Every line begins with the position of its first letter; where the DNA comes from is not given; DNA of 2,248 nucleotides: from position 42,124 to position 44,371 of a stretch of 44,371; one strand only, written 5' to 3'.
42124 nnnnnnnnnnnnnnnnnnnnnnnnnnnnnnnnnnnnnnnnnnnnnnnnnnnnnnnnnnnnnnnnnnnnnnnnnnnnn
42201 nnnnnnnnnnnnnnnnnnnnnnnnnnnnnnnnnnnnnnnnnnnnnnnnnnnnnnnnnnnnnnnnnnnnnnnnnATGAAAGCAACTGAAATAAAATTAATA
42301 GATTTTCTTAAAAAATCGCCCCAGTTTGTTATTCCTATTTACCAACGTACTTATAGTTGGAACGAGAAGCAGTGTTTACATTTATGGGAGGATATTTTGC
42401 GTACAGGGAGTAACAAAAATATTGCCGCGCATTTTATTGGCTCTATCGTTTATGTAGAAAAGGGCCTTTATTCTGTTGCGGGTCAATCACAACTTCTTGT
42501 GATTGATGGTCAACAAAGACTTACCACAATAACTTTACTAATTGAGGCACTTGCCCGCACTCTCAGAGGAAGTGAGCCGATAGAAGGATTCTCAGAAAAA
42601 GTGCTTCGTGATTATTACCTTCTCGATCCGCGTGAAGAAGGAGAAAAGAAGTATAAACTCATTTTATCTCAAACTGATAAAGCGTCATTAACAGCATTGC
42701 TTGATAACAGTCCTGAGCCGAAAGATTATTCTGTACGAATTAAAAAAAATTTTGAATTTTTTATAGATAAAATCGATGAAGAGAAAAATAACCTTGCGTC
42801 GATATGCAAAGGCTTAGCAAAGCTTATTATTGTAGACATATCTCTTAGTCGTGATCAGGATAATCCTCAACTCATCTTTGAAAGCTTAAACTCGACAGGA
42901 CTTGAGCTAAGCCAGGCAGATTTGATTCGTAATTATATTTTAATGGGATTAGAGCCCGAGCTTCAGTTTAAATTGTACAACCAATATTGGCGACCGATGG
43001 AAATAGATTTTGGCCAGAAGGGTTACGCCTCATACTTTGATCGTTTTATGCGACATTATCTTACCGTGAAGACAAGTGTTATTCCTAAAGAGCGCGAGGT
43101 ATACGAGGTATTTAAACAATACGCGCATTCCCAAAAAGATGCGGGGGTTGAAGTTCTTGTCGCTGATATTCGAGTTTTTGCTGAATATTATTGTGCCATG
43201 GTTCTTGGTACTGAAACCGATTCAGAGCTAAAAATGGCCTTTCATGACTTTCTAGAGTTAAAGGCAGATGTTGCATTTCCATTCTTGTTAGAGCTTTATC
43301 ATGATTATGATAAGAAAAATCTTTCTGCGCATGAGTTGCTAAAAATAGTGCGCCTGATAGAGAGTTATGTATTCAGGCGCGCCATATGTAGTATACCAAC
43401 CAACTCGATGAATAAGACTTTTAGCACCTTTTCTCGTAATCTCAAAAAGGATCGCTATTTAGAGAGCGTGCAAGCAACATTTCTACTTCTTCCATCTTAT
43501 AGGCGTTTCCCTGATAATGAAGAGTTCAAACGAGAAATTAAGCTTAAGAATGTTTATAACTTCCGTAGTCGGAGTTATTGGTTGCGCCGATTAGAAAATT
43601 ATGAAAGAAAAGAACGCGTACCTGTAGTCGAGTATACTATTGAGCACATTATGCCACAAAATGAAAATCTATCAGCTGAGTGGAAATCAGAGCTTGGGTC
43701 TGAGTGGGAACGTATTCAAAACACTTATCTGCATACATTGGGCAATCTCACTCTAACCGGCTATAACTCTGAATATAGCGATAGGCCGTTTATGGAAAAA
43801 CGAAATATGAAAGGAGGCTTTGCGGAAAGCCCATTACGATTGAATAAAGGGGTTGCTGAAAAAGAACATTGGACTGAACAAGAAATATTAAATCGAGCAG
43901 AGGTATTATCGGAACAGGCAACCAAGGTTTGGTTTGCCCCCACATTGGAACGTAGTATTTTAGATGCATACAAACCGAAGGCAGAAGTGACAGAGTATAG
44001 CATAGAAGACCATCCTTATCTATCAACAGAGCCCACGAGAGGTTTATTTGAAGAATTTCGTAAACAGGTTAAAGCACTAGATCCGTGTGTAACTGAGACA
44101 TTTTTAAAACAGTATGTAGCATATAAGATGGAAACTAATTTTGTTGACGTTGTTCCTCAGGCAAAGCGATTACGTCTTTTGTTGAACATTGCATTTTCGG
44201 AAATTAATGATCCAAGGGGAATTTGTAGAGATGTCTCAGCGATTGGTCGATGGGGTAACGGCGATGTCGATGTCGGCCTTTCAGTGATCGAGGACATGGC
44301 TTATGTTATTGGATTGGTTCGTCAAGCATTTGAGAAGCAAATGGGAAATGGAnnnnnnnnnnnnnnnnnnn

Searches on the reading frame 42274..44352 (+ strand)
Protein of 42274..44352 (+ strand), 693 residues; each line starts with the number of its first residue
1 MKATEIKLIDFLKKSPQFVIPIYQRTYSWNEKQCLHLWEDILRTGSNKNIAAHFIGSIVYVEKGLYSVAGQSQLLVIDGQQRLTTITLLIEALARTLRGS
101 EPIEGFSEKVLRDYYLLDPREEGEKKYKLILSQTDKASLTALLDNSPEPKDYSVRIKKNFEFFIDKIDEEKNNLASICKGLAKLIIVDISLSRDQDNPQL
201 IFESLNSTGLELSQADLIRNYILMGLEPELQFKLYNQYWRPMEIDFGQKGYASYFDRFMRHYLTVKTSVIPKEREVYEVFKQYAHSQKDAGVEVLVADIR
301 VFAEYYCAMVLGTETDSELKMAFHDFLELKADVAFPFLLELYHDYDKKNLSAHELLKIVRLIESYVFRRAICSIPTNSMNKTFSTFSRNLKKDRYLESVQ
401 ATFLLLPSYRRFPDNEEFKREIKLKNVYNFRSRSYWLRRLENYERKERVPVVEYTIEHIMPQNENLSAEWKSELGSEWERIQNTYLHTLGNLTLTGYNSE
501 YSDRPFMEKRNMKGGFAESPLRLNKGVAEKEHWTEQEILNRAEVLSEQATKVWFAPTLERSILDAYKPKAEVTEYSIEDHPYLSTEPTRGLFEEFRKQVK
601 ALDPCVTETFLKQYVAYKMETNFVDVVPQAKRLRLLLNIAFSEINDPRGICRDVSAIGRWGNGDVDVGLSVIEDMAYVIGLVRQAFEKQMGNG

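Call 6: search_protein_families(library=pfam, proteins=[window:42274-44352:+], max_evalue=1)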
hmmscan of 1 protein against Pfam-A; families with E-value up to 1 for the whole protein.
window:42274-44352:+ (693 aa): 5 families
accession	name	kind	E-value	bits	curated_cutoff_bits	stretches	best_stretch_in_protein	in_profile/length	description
PF03235.19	GmrSD_N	-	5.3e-38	131.6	33.2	1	10-222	3-198/199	GmrSD restriction endonuclease, N-terminal domain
PF07510.16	GmrSD_C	-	4.9e-25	88.5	23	1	412-547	1-137/138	GmrSD restriction endonucleases, C-terminal domain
PF18899.5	DUF5655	-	7e-12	45.8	24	1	586-688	10-108/109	Domain of unknown function (DUF5655)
PF14072.11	DndB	-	0.011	15.3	29.1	1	58-176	84-195/338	DNA-sulfur modification-associated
PF19058.5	DUF5754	-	0.04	14.4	27.4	0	243-256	22-35/49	Family of unknown function (DUF5754)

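Call 7: search_protein_families(library=padloc, proteins=[window:42274-44352:+], max_evalue=0.01)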
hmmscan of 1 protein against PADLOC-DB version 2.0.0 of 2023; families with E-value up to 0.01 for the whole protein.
window:42274-44352:+ (693 aa): 34 families (the best 25 are shown)
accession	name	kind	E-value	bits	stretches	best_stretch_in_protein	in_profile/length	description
PDLC02693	Orf5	-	6.3e-188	624.2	1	10-553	1-542/543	Orf5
PDLC02702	Orf5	-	1.4e-95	319.2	1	17-553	2-541/543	Orf5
PDLC04155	HEC-06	-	3.6e-69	231.7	1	6-554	10-559/562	-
PDLC04157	HEC-06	-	6.2e-68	227.8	1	14-553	19-555/558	-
PDLC04154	HEC-06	-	2.4e-62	209.4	1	3-553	9-564/569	-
PDLC02700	Orf5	-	2.3e-53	179.8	1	15-553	9-555/555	Orf5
PDLC02687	Orf5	-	3.5e-50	169.3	1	1-538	1-543/543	Orf5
PDLC02695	Orf5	-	5.2e-41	138.7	2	2-284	4-311/601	Orf5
PDLC02692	Orf5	-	2.7e-35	120.1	1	17-553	7-556/558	Orf5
PDLC02691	Orf5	-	2.1e-34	117.1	2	112-553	134-579/579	Orf5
PDLC02701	Orf5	-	1.8e-31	107.3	2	13-300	15-325/596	Orf5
PDLC03655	mREase_IV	-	7.7e-30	101.9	3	168-418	202-457/629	Type IV methyl-directed restriction enzyme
PDLC02686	Orf5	-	1.9e-25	87.4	2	2-266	4-281/566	Orf5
PDLC02698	Orf5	-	4.3e-24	83.2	2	181-553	208-571/573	Orf5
PDLC04945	PDC-S18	-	6e-23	79.6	1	567-686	181-301/302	-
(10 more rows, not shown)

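Call 9: find_homologous_proteins(query=window:42274-44352:+, max_evalue=1e-10)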
Query window:42274-44352:+ (693 aa): 8000 proteins with E <= 1e-10 among 8000 candidates; the best 120 are listed.
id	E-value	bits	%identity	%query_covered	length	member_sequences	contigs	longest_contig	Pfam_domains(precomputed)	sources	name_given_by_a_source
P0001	0.0e+0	1570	100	100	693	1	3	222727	PF07510.17,PF18899.6,PF03235.20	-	-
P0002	0.0e+0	1406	89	100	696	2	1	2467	PF07510.17,PF18899.6,PF03235.20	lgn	-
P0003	0.0e+0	1371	86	100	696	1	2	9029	PF07510.17,PF18899.6,PF03235.20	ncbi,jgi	-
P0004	0.0e+0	1348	85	100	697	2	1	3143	PF07510.17,PF18899.6,PF03235.20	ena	-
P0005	0.0e+0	1345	85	100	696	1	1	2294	PF07510.17,PF18899.6,PF03235.20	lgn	-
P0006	0.0e+0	1320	84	100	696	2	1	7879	PF07510.17,PF18899.6,PF03235.20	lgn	-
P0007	0.0e+0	1318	84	100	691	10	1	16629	PF07510.17,PF18899.6,PF03235.20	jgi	-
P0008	0.0e+0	1315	83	100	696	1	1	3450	PF07510.17,PF18899.6,PF03235.20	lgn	-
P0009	0.0e+0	1311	84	100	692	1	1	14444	PF07510.17,PF18899.6,PF03235.20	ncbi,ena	-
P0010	0.0e+0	1285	81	100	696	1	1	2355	PF07510.17,PF18899.6,PF03235.20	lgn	-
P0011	0.0e+0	1282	80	100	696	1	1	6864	PF07510.17,PF18899.6,PF03235.20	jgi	jgi:uncharacterized protein with ParB-like and HNH nuclease domain/predicted transport protein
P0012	0.0e+0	1273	81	100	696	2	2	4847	PF07510.17,PF18899.6,PF03235.20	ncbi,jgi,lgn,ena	-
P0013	0.0e+0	1273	79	100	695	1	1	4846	PF07510.17,PF18899.6,PF03235.20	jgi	jgi:uncharacterized protein with ParB-like and HNH nuclease domain/predicted transport protein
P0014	0.0e+0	1263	79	100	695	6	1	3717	PF07510.17,PF18899.6,PF03235.20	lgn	-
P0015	0.0e+0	1262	79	100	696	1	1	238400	PF07510.17,PF18899.6,PF03235.20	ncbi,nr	ncbi:MAG: DUF262 domain-containing protein [Candidatus Liptonbacteria bacterium]|nr:DUF262 domain-co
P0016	0.0e+0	1261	79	100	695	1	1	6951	PF07510.17,PF18899.6,PF03235.20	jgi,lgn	-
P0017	0.0e+0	1261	79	100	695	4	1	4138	PF07510.17,PF18899.6,PF03235.20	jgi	jgi:uncharacterized protein with ParB-like and HNH nuclease domain/predicted transport protein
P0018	0.0e+0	1257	79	100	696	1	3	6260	PF07510.17,PF18899.6,PF03235.20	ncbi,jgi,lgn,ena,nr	ncbi:DUF262 and DUF1524 domain-containing protein [Patescibacteria group bacterium]|nr:DUF262 and DU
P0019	0.0e+0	1256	80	100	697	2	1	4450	PF07510.17,PF18899.6,PF03235.20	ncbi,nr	ncbi:DUF262 domain-containing protein [Candidatus Parcubacteria bacterium]|nr:DUF262 domain-containi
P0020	0.0e+0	1253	80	99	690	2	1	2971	PF07510.17,PF18899.6,PF03235.20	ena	-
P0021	0.0e+0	1252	79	100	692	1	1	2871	PF07510.17,PF18899.6,PF03235.20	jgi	jgi:uncharacterized protein with ParB-like and HNH nuclease domain/predicted transport protein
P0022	0.0e+0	1251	79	100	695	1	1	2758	PF07510.17,PF18899.6,PF03235.20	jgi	-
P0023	0.0e+0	1248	78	100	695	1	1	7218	PF07510.17,PF18899.6,PF03235.20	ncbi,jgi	ncbi:MAG: DUF262 domain-containing protein [Bacteroidales bacterium]|jgi:uncharacterized protein wit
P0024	0.0e+0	1247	87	91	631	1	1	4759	PF07510.17,PF03235.20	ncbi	-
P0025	0.0e+0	1244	79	100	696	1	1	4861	PF07510.17,PF18899.6,PF03235.20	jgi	-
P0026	0.0e+0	1243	78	100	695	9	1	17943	PF07510.17,PF18899.6,PF03235.20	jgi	-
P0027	0.0e+0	1241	78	100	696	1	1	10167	PF07510.17,PF18899.6,PF03235.20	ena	-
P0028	0.0e+0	1235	78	100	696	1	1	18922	PF07510.17,PF18899.6,PF03235.20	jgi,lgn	-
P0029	0.0e+0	1234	77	100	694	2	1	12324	PF07510.17,PF18899.6,PF03235.20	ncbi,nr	ncbi:MAG: DUF262 domain-containing protein [Dehalococcoidia bacterium]|nr:MAG: DUF262 domain-contain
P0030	0.0e+0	1233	78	100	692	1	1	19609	PF07510.17,PF18899.6,PF03235.20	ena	-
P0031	0.0e+0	1232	78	100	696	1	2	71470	PF07510.17,PF18899.6,PF03235.20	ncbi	-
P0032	0.0e+0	1229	77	100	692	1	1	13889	PF07510.17,PF18899.6,PF03235.20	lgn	-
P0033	0.0e+0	1226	77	100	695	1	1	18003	PF07510.17,PF18899.6,PF03235.20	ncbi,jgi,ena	jgi:uncharacterized protein with ParB-like and HNH nuclease domain/predicted transport protein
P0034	0.0e+0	1221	76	100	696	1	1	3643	PF07510.17,PF18899.6,PF03235.20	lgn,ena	-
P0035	0.0e+0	1219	77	100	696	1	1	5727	PF07510.17,PF18899.6,PF03235.20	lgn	-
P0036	0.0e+0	1214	76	100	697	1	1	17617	PF07510.17,PF18899.6,PF03235.20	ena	-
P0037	0.0e+0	1213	76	100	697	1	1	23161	PF07510.17,PF18899.6,PF03235.20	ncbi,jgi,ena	ncbi:MAG: DUF262 domain-containing protein [Candidatus Paceibacterota bacterium]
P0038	0.0e+0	1211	77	100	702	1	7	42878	PF07510.17,PF18899.6,PF03235.20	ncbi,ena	-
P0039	0.0e+0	1207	76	100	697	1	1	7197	PF07510.17,PF18899.6,PF03235.20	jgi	-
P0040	0.0e+0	1206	77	100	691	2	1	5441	PF07510.17,PF18899.6,PF03235.20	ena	-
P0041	0.0e+0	1205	75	100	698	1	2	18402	PF07510.17,PF18899.6,PF03235.20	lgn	-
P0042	0.0e+0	1202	76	100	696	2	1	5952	PF07510.17,PF18899.6,PF03235.20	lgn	-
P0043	0.0e+0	1198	75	100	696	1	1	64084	PF07510.17,PF18899.6,PF03235.20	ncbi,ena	-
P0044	0.0e+0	1195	75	100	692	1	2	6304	PF07510.17,PF18899.6,PF03235.20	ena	-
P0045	0.0e+0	1193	75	100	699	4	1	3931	PF07510.17,PF18899.6,PF03235.20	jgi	-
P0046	0.0e+0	1193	75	100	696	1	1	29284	PF07510.17,PF18899.6,PF03235.20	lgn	-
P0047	0.0e+0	1184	75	100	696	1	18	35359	PF07510.17,PF18899.6,PF03235.20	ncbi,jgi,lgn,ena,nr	ncbi:MAG: hypothetical protein UT43_C0002G0009 [Parcubacteria group bacterium GW2011_GWC1_39_29]|nr:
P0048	0.0e+0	1183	73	100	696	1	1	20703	PF07510.17,PF18899.6,PF03235.20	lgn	-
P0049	0.0e+0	1182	73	100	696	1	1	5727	PF07510.17,PF18899.6,PF03235.20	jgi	jgi:uncharacterized protein with ParB-like and HNH nuclease domain/predicted transport protein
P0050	0.0e+0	1180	74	100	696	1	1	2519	PF07510.17,PF18899.6,PF03235.20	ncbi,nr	ncbi:MAG: hypothetical protein QG556_784 [Pseudomonadota bacterium]|nr:hypothetical protein [Pseudom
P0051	0.0e+0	1179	75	100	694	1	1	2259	PF07510.17,PF18899.6,PF03235.20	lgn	-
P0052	0.0e+0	1179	84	88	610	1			PF07510.17,PF03235.20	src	-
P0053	0.0e+0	1179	75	100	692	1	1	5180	PF07510.17,PF18899.6,PF03235.20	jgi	-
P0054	0.0e+0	1178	73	100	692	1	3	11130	PF07510.17,PF18899.6,PF03235.20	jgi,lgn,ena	-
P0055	0.0e+0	1176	73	100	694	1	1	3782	PF07510.17,PF18899.6,PF03235.20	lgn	-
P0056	0.0e+0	1172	75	100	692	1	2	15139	PF07510.17,PF18899.6,PF03235.20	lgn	-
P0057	0.0e+0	1171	74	100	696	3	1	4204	PF07510.17,PF18899.6,PF03235.20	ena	-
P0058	0.0e+0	1170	74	100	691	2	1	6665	PF07510.17,PF18899.6,PF03235.20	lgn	-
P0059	0.0e+0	1168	75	100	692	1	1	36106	PF07510.17,PF18899.6,PF03235.20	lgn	-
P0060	0.0e+0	1166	72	100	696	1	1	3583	PF07510.17,PF18899.6,PF03235.20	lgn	-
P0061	0.0e+0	1165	72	100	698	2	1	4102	PF07510.17,PF18899.6,PF03235.20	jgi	-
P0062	0.0e+0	1165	72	100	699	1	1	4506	PF07510.17,PF18899.6,PF03235.20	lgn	-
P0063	0.0e+0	1164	72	100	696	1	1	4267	PF07510.17,PF18899.6,PF03235.20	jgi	jgi:uncharacterized protein with ParB-like and HNH nuclease domain/predicted transport protein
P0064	0.0e+0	1163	72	100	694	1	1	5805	PF07510.17,PF18899.6,PF03235.20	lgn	-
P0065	0.0e+0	1163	72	100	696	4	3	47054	PF07510.17,PF18899.6,PF03235.20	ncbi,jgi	jgi:uncharacterized protein with ParB-like and HNH nuclease domain/predicted transport protein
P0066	0.0e+0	1162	72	100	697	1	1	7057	PF07510.17,PF18899.6,PF03235.20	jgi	jgi:uncharacterized protein with ParB-like and HNH nuclease domain/predicted transport protein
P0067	0.0e+0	1162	72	100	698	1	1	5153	PF07510.17,PF18899.6,PF03235.20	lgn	-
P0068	0.0e+0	1162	73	100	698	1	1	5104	PF07510.17,PF18899.6,PF03235.20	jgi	jgi:uncharacterized protein with ParB-like and HNH nuclease domain/predicted transport protein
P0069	0.0e+0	1161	72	100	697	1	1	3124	PF07510.17,PF18899.6,PF03235.20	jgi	jgi:uncharacterized protein with ParB-like and HNH nuclease domain/predicted transport protein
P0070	0.0e+0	1161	72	100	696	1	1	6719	PF07510.17,PF18899.6,PF03235.20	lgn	-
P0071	0.0e+0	1160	72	100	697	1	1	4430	PF07510.17,PF18899.6,PF03235.20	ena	-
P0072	0.0e+0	1160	74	100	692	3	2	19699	PF07510.17,PF18899.6,PF03235.20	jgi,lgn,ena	jgi:uncharacterized protein with ParB-like and HNH nuclease domain/predicted transport protein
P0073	0.0e+0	1160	72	100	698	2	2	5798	PF07510.17,PF18899.6,PF03235.20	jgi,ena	-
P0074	0.0e+0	1159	72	100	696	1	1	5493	PF07510.17,PF18899.6,PF03235.20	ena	-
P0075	0.0e+0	1158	72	100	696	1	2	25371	PF07510.17,PF18899.6,PF03235.20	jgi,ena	-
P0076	0.0e+0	1158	72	100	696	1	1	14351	PF07510.17,PF18899.6,PF03235.20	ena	-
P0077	0.0e+0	1158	72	100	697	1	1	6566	PF07510.17,PF18899.6,PF03235.20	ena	-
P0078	0.0e+0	1158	72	100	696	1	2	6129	PF07510.17,PF18899.6,PF03235.20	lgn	-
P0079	0.0e+0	1158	72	100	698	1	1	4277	PF07510.17,PF18899.6,PF03235.20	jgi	jgi:uncharacterized protein with ParB-like and HNH nuclease domain/predicted transport protein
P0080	0.0e+0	1157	72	100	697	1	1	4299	PF07510.17,PF18899.6,PF03235.20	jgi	jgi:uncharacterized protein with ParB-like and HNH nuclease domain/predicted transport protein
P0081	0.0e+0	1157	71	100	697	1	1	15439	PF07510.17,PF18899.6,PF03235.20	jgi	jgi:uncharacterized protein with ParB-like and HNH nuclease domain/predicted transport protein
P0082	0.0e+0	1157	72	100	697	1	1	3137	PF07510.17,PF18899.6,PF03235.20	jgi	jgi:uncharacterized protein with ParB-like and HNH nuclease domain/predicted transport protein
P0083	0.0e+0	1156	72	100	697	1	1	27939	PF07510.17,PF18899.6,PF03235.20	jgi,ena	-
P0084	0.0e+0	1155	72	100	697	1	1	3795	PF07510.17,PF18899.6,PF03235.20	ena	-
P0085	0.0e+0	1154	71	100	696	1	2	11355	PF07510.17,PF18899.6,PF03235.20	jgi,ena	-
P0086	0.0e+0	1153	71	100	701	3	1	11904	PF07510.17,PF18899.6,PF03235.20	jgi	jgi:uncharacterized protein with ParB-like and HNH nuclease domain/predicted transport protein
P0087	0.0e+0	1153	72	100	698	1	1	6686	PF07510.17,PF18899.6,PF03235.20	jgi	jgi:uncharacterized protein with ParB-like and HNH nuclease domain/predicted transport protein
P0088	0.0e+0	1152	71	100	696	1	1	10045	PF07510.17,PF18899.6,PF03235.20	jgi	jgi:uncharacterized protein with ParB-like and HNH nuclease domain/predicted transport protein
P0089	0.0e+0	1152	72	100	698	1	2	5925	PF07510.17,PF18899.6,PF03235.20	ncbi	ncbi:MAG: GmrSD restriction endonuclease domain-containing protein [Gammaproteobacteria bacterium]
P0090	0.0e+0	1152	71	100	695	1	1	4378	PF07510.17,PF18899.6,PF03235.20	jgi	jgi:uncharacterized protein with ParB-like and HNH nuclease domain/predicted transport protein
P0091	0.0e+0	1152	71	100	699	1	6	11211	PF07510.17,PF18899.6,PF03235.20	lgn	-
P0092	0.0e+0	1151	71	100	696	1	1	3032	PF07510.17,PF18899.6,PF03235.20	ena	-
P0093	0.0e+0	1151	71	100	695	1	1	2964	PF07510.17,PF18899.6,PF03235.20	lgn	-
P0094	0.0e+0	1150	71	100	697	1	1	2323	PF07510.17,PF18899.6,PF03235.20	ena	-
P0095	0.0e+0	1150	71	100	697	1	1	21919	PF07510.17,PF18899.6,PF03235.20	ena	-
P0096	0.0e+0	1149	72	100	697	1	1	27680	PF07510.17,PF18899.6,PF03235.20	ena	-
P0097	0.0e+0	1149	71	100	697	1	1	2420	PF07510.17,PF18899.6,PF03235.20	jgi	jgi:uncharacterized protein with ParB-like and HNH nuclease domain/predicted transport protein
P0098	0.0e+0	1149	71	100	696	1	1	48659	PF07510.17,PF18899.6,PF03235.20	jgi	jgi:uncharacterized protein with ParB-like and HNH nuclease domain/predicted transport protein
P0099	0.0e+0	1148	71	100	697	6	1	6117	PF07510.17,PF18899.6,PF03235.20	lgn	-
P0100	0.0e+0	1148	71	100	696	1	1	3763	PF07510.17,PF18899.6,PF03235.20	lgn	-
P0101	0.0e+0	1148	71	100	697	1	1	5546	PF07510.17,PF18899.6,PF03235.20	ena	-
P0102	0.0e+0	1148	72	100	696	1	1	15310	PF07510.17,PF18899.6,PF03235.20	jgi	jgi:uncharacterized protein with ParB-like and HNH nuclease domain/predicted transport protein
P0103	0.0e+0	1148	71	100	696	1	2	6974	PF07510.17,PF18899.6,PF03235.20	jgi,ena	jgi:uncharacterized protein with ParB-like and HNH nuclease domain/predicted transport protein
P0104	0.0e+0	1148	72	100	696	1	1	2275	PF07510.17,PF18899.6,PF03235.20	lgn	-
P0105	0.0e+0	1147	71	100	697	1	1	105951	PF07510.17,PF18899.6,PF03235.20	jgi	jgi:uncharacterized protein with ParB-like and HNH nuclease domain/predicted transport protein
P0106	0.0e+0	1147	71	100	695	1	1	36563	PF07510.17,PF18899.6,PF03235.20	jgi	jgi:uncharacterized protein with ParB-like and HNH nuclease domain/predicted transport protein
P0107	0.0e+0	1147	71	100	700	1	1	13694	PF07510.17,PF18899.6,PF03235.20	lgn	-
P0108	0.0e+0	1147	72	100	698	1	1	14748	PF07510.17,PF18899.6,PF03235.20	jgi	jgi:uncharacterized protein with ParB-like and HNH nuclease domain/predicted transport protein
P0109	0.0e+0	1147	71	100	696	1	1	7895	PF07510.17,PF18899.6,PF03235.20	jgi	jgi:uncharacterized protein with ParB-like and HNH nuclease domain/predicted transport protein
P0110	0.0e+0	1147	71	100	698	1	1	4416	PF07510.17,PF18899.6,PF03235.20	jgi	jgi:uncharacterized protein with ParB-like and HNH nuclease domain/predicted transport protein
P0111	0.0e+0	1147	71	100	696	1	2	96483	PF07510.17,PF18899.6,PF03235.20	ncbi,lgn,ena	-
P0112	0.0e+0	1146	71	100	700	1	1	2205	PF07510.17,PF18899.6,PF03235.20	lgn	-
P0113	0.0e+0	1146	71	100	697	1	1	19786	PF07510.17,PF18899.6,PF03235.20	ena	-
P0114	0.0e+0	1146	72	100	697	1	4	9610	PF07510.17,PF18899.6,PF03235.20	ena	-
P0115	0.0e+0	1146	71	100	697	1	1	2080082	PF07510.17,PF18899.6,PF03235.20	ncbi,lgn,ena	-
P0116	0.0e+0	1146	71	100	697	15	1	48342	PF07510.17,PF18899.6,PF03235.20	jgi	jgi:uncharacterized protein with ParB-like and HNH nuclease domain/predicted transport protein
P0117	0.0e+0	1145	71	100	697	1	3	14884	PF07510.17,PF18899.6,PF03235.20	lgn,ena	-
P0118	0.0e+0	1145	71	100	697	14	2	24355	PF07510.17,PF18899.6,PF03235.20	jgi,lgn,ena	jgi:uncharacterized protein with ParB-like and HNH nuclease domain/predicted transport protein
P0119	0.0e+0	1145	71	100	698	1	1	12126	PF07510.17,PF18899.6,PF03235.20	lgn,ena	-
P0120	0.0e+0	1144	70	100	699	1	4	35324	PF07510.17,PF18899.6,PF03235.20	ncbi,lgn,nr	ncbi:hypothetical protein METP2_03224 [Methanosarcinales archaeon]|nr:DUF262 domain-containing prote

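Call 10: find_encoding_contigs(protein=P0001, flank=10000, max_places=6)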
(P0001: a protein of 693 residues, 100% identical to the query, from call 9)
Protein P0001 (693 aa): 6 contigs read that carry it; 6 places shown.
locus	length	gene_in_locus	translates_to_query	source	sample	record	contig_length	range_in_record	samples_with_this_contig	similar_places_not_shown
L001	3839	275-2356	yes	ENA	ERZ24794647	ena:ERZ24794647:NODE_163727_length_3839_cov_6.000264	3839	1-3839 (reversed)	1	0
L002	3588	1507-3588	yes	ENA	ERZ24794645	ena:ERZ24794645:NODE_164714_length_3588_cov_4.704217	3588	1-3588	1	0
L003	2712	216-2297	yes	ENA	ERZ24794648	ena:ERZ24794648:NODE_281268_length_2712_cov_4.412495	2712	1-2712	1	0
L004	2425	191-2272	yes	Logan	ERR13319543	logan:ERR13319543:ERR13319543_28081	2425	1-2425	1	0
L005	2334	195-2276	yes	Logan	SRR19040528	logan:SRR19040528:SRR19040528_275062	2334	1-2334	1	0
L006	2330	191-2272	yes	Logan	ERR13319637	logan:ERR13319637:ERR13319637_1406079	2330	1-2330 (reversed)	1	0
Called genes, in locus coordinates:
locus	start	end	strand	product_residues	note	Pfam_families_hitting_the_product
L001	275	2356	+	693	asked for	PF03235:GmrSD_N, PF07510:GmrSD_C, PF18899:DUF5655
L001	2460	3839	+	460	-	?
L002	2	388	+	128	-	?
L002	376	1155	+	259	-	PF00535:Glycos_transf_2, PF10111:Glyco_tranf_2_2 (weak), PF13641:Glyco_tranf_2_3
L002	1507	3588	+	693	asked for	PF03235:GmrSD_N, PF07510:GmrSD_C, PF18899:DUF5655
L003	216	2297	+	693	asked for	PF03235:GmrSD_N, PF07510:GmrSD_C, PF18899:DUF5655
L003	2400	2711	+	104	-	?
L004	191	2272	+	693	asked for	PF03235:GmrSD_N, PF07510:GmrSD_C, PF18899:DUF5655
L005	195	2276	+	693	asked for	PF03235:GmrSD_N, PF07510:GmrSD_C, PF18899:DUF5655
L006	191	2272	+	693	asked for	PF03235:GmrSD_N, PF07510:GmrSD_C, PF18899:DUF5655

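Call 17: search_protein_families(library=pfam, proteins=[L001:2460-3839:+], max_evalue=0.001)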
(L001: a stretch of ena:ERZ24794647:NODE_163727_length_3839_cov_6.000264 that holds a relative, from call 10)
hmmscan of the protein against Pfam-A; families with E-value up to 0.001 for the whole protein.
L001:2460-3839:+ (460 aa): 5 families
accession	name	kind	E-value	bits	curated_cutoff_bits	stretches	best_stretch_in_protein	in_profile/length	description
PF02384.22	N6_Mtase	-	2.8e-67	227.7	20.4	1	154-450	5-305/311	N-6 DNA Methylase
PF07669.17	Eco57I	-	6.7e-13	49.5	25.3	1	264-364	54-167/171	Eco57I restriction-modification methylase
PF12161.14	HsdM_N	-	1.5e-09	39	24.5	1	12-137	11-131/135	HsdM N-terminal domain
PF20473.4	MmeI_Mtase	-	3.2e-05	23.7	27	1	197-259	22-88/259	MmeI, DNA-methyltransferase domain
PF01170.24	UPF0020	-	6.8e-05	23.1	22.3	1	186-298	20-138/197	RMKL-like, methyltransferase domain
